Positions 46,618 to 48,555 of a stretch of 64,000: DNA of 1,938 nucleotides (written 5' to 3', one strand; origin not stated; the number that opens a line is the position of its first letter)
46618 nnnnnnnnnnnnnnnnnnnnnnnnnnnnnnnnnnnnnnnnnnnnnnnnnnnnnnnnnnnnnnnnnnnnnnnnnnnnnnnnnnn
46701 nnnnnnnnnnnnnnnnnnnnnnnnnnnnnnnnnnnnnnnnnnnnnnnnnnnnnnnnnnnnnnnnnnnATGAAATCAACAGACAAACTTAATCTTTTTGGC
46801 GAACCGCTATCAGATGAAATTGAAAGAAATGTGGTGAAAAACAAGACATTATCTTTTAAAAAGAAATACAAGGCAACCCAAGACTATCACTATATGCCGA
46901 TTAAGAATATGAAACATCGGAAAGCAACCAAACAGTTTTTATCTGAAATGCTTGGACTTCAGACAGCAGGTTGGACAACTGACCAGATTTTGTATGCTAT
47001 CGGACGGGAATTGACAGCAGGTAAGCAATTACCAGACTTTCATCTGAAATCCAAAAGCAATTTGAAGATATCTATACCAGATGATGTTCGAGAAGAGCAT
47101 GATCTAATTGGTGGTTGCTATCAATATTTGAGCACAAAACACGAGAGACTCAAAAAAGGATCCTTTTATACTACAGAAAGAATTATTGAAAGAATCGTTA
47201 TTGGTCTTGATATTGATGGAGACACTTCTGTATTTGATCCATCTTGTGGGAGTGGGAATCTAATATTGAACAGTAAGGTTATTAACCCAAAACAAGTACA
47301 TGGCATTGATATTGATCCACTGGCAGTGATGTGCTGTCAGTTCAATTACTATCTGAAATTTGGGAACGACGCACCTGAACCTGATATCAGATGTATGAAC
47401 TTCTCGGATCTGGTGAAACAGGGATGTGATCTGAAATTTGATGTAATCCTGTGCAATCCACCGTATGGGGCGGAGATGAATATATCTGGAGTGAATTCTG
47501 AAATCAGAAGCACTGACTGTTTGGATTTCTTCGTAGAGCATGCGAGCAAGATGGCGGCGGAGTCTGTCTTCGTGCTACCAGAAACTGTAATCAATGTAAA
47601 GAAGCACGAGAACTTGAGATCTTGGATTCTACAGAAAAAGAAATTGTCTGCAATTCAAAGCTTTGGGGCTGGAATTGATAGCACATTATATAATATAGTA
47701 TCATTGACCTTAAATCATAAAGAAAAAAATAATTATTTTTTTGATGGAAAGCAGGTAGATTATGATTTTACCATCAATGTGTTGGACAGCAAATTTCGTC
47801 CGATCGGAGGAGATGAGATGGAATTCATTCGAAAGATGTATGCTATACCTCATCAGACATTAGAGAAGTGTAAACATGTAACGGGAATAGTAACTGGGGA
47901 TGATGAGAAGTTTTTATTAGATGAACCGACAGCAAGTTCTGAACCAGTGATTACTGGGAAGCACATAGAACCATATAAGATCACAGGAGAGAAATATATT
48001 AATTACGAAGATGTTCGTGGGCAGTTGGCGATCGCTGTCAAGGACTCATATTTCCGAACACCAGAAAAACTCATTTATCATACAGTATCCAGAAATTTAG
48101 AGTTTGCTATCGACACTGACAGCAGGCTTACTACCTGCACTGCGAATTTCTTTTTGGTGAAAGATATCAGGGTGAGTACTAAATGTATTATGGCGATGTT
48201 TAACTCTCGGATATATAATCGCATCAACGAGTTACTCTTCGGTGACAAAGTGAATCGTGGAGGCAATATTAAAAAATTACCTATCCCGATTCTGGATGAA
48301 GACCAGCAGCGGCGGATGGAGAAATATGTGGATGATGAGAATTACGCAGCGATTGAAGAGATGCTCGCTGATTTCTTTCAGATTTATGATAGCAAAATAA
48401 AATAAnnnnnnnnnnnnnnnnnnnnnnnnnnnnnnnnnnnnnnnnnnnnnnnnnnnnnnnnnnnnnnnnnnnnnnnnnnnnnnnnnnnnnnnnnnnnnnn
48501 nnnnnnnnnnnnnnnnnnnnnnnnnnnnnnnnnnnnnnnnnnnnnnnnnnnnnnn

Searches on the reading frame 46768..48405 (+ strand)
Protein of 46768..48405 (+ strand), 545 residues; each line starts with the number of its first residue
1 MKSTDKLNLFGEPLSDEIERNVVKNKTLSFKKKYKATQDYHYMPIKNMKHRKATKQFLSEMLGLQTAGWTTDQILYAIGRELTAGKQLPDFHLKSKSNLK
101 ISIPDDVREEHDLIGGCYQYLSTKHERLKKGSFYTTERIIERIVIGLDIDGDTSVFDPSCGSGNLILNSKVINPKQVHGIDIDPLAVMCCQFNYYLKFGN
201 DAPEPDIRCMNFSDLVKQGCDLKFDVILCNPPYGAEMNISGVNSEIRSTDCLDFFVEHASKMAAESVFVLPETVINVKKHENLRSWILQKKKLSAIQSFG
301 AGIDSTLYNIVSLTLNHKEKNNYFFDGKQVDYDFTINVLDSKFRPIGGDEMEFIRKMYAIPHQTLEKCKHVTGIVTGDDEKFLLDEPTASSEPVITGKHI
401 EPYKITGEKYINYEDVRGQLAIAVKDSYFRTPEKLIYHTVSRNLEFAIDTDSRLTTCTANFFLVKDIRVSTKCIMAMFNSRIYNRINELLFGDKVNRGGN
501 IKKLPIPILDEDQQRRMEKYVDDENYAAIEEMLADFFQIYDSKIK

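Call 45: search_protein_families(library=pfam, proteins=[window:46768-48405:+], max_evalue=0.001)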
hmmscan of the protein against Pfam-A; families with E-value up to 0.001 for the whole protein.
window:46768-48405:+ (545 aa): 7 families
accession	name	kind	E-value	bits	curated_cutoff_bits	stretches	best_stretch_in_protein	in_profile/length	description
PF02384.22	N6_Mtase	-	1.5e-14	54.5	20.4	1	110-247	2-149/311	N-6 DNA Methylase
PF07669.17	Eco57I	-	1.7e-12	48.2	25.3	1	176-300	2-166/171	Eco57I restriction-modification methylase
PF12950.13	TaqI_C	-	6.2e-10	39.8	26.5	1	393-487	2-94/118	TaqI-like C-terminal specificity domain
PF06325.19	PrmA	-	1.8e-07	31.4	22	1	149-230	159-233/296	Ribosomal protein L11 methyltransferase (PrmA)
PF05175.20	MTS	-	1.3e-06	28.6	23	1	153-238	33-113/170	Methyltransferase small domain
PF01170.24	UPF0020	-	1.3e-05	25.4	22.3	1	150-244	27-142/197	RMKL-like, methyltransferase domain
PF13847.12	Methyltransf_31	-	0.00036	20.7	27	1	150-231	2-82/145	Methyltransferase domain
